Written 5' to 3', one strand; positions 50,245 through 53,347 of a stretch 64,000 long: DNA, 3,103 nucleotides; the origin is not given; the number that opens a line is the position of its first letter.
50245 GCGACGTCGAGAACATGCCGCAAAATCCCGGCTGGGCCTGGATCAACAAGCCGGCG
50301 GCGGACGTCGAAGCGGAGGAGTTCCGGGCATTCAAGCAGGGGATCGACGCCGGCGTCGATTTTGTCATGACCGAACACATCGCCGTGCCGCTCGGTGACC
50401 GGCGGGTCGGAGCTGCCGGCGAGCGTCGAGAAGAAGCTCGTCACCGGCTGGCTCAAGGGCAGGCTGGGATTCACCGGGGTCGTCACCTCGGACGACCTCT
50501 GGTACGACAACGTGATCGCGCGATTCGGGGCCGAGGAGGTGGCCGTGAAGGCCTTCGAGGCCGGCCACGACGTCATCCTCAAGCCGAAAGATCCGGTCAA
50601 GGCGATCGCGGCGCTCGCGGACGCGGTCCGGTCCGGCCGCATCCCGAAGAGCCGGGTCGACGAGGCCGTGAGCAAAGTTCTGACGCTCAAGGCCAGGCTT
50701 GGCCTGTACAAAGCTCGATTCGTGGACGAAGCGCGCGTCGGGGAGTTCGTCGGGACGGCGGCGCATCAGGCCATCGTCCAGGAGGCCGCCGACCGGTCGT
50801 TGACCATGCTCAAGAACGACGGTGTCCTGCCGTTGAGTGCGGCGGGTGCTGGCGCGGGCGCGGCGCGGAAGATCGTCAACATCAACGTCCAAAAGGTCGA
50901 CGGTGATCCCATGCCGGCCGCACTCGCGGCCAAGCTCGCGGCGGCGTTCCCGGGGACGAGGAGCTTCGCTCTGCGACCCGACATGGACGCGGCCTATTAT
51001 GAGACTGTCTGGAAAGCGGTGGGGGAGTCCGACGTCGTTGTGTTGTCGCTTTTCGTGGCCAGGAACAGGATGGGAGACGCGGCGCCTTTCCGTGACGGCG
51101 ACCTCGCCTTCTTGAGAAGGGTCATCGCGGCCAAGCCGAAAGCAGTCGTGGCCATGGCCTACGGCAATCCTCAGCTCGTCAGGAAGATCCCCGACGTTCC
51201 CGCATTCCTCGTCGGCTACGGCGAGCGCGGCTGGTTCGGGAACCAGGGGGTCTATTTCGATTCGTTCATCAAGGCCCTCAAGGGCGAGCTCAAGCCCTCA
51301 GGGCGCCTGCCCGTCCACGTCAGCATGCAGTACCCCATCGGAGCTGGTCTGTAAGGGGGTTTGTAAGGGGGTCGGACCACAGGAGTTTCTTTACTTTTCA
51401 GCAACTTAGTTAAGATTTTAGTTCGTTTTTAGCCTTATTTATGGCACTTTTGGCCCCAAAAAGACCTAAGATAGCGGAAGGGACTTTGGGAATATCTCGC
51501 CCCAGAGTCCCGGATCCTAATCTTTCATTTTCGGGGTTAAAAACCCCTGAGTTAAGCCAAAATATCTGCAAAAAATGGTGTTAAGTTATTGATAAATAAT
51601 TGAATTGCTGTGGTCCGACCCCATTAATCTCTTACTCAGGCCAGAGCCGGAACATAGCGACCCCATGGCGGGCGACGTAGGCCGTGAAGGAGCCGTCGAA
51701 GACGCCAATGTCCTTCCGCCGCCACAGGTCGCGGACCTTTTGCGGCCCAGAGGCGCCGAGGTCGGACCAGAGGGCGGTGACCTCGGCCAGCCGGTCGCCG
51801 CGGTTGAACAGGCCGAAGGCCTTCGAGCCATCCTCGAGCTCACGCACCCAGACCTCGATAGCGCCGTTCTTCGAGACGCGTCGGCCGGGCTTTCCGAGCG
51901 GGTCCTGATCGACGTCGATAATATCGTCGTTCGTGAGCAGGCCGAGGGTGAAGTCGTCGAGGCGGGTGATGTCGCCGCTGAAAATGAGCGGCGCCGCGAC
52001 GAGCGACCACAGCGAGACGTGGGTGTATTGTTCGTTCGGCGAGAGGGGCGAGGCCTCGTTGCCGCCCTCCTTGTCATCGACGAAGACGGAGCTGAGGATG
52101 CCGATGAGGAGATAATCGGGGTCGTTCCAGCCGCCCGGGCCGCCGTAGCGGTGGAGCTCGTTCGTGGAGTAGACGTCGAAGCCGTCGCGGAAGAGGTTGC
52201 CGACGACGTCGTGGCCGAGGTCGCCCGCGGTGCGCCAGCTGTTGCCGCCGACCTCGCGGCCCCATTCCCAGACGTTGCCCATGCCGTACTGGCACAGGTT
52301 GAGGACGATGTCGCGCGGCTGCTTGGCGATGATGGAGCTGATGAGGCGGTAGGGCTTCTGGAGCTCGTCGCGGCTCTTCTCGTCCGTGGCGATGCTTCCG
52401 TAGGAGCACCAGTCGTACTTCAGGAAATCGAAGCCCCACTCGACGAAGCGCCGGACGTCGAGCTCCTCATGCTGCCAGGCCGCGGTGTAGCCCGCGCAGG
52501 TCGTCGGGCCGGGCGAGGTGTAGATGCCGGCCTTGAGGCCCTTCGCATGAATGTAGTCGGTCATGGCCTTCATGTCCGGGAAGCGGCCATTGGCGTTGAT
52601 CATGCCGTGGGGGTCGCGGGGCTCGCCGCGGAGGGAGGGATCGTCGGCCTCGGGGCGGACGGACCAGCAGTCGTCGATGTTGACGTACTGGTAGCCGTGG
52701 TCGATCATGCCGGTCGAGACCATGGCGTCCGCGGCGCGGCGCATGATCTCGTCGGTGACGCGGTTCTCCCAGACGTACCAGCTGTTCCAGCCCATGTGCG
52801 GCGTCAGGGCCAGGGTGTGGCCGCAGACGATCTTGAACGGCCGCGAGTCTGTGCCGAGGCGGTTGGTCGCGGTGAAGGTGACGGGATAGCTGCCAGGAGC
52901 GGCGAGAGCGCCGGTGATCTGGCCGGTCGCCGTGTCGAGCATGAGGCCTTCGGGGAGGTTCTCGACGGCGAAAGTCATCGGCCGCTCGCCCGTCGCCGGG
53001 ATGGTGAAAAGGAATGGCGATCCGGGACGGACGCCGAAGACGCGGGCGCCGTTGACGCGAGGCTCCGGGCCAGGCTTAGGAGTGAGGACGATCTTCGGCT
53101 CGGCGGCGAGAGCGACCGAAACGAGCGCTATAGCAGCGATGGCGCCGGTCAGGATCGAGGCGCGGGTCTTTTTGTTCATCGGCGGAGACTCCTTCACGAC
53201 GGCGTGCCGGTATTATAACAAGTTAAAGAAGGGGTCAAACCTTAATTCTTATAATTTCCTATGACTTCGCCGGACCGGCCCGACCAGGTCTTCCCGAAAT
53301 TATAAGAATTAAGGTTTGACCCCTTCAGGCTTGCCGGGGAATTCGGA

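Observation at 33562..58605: Family of AT-rich miniature inverted-repeat elements with perfect termini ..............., six copies all in one orientation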

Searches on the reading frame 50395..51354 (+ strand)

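Call 39: search_protein_families(library=pfam, proteins=[window:50395-51354:+])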
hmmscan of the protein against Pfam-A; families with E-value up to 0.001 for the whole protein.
window:50395-51354:+ (319 aa): 2 families
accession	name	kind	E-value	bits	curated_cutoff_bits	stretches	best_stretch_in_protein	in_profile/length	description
PF00933.27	Glyco_hydro_3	-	2.5e-19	70.3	27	1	7-98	225-316/316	Glycosyl hydrolase family 3 N terminal domain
PF01915.27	Glyco_hydro_3_C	-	3.9e-07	30.7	31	1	137-309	2-169/200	Glycosyl hydrolase family 3 C-terminal domain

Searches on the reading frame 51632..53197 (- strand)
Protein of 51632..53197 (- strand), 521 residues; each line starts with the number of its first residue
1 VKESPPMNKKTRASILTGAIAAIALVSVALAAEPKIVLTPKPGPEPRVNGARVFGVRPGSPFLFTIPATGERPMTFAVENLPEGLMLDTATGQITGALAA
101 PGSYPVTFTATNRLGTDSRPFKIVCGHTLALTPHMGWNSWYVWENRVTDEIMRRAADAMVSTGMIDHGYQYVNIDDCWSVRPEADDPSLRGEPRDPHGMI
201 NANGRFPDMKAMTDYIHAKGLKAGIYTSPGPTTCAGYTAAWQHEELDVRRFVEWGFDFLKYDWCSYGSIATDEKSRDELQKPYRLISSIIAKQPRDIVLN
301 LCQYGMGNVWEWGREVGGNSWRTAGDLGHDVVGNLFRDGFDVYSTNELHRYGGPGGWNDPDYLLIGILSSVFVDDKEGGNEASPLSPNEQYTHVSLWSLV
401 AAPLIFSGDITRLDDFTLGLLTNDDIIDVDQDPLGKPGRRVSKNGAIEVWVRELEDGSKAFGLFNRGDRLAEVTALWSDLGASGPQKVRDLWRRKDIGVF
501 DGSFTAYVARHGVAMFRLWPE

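Call 39: search_protein_families(library=pfam, proteins=[window:51632-53197:-])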
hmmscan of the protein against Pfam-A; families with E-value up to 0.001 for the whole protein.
window:51632-53197:- (521 aa): 4 families
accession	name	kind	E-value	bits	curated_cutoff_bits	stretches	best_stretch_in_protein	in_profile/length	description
PF16499.11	Melibiase_2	-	2.9e-40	138.8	23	1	144-432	23-284/284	Alpha galactosidase A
PF17801.7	Melibiase_C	-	6.2e-19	68.3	22.9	1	445-518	2-71/71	Alpha galactosidase C-terminal beta sandwich domain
PF05345.18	He_PIG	-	3.9e-12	46.9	24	1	53-124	10-94/96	Putative Ig domain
PF17450.8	Melibiase_2_C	-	0.00019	22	22.5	1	435-468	1-34/87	Alpha galactosidase A C-terminal beta sandwich domain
